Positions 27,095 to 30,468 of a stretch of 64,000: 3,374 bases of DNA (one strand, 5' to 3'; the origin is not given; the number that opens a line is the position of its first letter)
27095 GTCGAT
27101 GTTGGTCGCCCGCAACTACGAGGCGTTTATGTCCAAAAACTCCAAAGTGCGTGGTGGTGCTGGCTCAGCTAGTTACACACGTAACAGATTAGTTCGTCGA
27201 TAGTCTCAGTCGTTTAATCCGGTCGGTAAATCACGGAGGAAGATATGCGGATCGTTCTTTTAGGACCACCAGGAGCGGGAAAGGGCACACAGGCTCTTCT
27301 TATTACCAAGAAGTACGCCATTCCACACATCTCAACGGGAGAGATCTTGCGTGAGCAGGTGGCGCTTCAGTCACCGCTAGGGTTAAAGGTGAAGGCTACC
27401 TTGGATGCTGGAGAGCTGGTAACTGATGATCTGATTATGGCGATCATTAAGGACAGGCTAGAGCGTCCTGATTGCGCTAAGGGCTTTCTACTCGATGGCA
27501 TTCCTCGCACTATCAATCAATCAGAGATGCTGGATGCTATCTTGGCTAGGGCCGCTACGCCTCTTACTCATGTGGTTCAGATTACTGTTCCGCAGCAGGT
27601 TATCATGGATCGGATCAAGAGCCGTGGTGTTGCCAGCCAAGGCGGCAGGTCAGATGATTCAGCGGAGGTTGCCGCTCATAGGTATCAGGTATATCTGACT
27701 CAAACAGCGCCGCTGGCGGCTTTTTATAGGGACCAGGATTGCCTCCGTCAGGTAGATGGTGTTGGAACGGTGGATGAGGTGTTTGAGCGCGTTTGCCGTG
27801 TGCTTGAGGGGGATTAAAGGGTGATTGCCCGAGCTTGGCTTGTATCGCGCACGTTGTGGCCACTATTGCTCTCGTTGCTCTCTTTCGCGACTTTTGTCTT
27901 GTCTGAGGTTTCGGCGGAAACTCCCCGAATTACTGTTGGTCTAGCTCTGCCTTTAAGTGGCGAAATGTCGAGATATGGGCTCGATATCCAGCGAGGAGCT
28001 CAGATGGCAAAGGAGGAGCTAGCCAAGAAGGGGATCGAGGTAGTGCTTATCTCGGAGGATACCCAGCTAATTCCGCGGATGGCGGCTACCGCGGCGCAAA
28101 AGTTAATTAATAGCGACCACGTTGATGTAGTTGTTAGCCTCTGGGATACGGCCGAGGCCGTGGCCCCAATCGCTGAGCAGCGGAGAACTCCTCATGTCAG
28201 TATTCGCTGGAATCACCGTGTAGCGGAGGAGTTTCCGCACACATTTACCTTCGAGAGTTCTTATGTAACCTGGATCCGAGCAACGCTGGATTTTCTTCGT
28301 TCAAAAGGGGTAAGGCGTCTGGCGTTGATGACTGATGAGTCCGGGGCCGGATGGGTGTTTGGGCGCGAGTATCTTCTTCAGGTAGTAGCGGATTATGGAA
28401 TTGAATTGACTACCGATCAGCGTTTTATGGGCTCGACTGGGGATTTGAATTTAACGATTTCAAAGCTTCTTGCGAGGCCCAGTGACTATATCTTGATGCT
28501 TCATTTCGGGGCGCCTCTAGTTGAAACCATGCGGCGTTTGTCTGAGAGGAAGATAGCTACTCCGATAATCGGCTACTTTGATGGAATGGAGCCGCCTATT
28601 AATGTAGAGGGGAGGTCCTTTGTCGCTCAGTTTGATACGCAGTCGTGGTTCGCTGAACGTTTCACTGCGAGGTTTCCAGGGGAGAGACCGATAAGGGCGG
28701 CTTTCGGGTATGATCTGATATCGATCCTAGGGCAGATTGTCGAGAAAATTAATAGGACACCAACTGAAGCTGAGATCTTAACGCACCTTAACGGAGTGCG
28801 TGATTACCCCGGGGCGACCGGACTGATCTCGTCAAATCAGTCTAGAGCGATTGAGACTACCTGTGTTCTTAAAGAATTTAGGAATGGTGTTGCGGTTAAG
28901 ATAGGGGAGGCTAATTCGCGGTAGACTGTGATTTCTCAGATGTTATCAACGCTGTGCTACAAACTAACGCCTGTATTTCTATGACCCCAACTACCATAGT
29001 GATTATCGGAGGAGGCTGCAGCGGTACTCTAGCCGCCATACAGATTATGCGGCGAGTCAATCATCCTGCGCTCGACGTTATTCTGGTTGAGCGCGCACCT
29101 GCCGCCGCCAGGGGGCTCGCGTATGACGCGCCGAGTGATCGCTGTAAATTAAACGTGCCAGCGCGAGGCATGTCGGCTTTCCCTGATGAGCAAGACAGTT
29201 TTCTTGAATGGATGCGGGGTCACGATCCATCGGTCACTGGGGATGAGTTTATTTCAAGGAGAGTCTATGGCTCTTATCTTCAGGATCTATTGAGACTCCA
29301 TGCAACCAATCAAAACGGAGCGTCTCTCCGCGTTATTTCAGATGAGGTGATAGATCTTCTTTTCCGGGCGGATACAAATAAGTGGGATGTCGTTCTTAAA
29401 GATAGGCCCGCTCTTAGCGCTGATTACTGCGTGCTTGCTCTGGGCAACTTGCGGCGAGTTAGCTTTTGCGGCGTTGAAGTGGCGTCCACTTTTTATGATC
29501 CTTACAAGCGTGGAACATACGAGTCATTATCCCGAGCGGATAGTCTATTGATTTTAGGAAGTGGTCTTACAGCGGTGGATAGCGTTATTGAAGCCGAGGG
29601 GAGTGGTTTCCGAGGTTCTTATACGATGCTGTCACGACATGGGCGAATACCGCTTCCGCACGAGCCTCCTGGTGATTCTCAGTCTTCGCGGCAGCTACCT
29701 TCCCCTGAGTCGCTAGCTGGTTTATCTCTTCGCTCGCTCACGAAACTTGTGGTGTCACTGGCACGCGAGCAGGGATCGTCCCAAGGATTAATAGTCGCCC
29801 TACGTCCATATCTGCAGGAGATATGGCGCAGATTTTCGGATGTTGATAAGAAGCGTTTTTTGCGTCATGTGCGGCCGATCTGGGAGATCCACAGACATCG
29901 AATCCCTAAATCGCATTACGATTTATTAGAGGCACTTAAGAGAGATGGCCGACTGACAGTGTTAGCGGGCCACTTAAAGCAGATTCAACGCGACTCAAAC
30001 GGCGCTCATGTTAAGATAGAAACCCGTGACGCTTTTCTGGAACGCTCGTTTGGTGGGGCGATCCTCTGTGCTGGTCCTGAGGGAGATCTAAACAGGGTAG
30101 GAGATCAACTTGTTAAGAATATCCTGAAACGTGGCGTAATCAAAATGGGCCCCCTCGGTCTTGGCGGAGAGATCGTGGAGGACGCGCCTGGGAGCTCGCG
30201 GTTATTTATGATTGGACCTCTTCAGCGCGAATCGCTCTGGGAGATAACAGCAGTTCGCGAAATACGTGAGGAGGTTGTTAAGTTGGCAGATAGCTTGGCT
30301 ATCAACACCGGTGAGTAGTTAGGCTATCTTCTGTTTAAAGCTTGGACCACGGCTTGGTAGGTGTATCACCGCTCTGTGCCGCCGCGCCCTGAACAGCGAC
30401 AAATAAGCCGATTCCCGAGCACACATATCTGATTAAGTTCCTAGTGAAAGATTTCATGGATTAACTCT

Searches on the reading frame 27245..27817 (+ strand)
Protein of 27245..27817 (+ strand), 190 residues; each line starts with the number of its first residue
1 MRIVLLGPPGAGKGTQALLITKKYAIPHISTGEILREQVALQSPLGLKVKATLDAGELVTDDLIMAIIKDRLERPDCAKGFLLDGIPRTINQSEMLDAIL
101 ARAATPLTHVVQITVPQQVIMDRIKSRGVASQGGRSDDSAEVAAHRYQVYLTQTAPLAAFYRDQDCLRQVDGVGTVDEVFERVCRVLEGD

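Call 96: search_protein_families(library=pfam, proteins=[window:27245-27817:+], max_evalue=0.00001)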
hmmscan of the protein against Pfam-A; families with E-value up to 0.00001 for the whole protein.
window:27245-27817:+ (190 aa): 2 families
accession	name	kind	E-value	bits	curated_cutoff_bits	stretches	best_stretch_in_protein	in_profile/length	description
PF00406.28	ADK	-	1.3e-48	165.4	26.8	1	5-164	1-149/151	Adenylate kinase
PF13207.12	AAA_17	-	3.7e-26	92.5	27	1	6-142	1-134/136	AAA domain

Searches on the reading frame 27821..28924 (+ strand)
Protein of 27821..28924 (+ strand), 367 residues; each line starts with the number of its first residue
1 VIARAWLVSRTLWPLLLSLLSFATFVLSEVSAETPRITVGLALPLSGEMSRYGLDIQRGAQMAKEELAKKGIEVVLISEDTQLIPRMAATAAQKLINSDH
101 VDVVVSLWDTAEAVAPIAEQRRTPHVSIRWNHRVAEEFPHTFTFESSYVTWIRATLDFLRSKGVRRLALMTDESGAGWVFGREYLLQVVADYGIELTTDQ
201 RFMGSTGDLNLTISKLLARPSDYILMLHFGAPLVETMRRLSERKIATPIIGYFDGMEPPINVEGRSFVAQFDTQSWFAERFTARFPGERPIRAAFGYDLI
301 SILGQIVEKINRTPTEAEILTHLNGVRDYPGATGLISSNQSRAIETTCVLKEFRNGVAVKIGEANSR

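Call 96: search_protein_families(library=pfam, proteins=[window:27821-28924:+], max_evalue=0.00001)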
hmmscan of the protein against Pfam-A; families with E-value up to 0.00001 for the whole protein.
window:27821-28924:+ (367 aa): 2 families
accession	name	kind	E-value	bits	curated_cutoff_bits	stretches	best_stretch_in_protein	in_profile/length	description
PF13458.12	Peripla_BP_6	-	1.7e-34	120.5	31.7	1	37-337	2-321/343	Periplasmic binding protein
PF01094.35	ANF_receptor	-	8.2e-07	28.8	25.4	1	61-204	7-158/353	Receptor family ligand binding region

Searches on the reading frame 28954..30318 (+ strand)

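Call 96: search_protein_families(library=pfam, proteins=[window:28954-30318:+], max_evalue=0.00001)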
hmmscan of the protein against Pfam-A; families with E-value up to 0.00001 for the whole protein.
window:28954-30318:+ (454 aa): 2 families
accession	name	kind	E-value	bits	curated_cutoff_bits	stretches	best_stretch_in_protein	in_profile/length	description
PF13454.12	NAD_binding_9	-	4.5e-33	114.8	21.8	1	16-165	1-154/155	FAD-NAD(P)-binding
PF07992.20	Pyr_redox_2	-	6.6e-06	26.2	26.1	1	14-214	2-161/291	Pyridine nucleotide-disulphide oxidoreductase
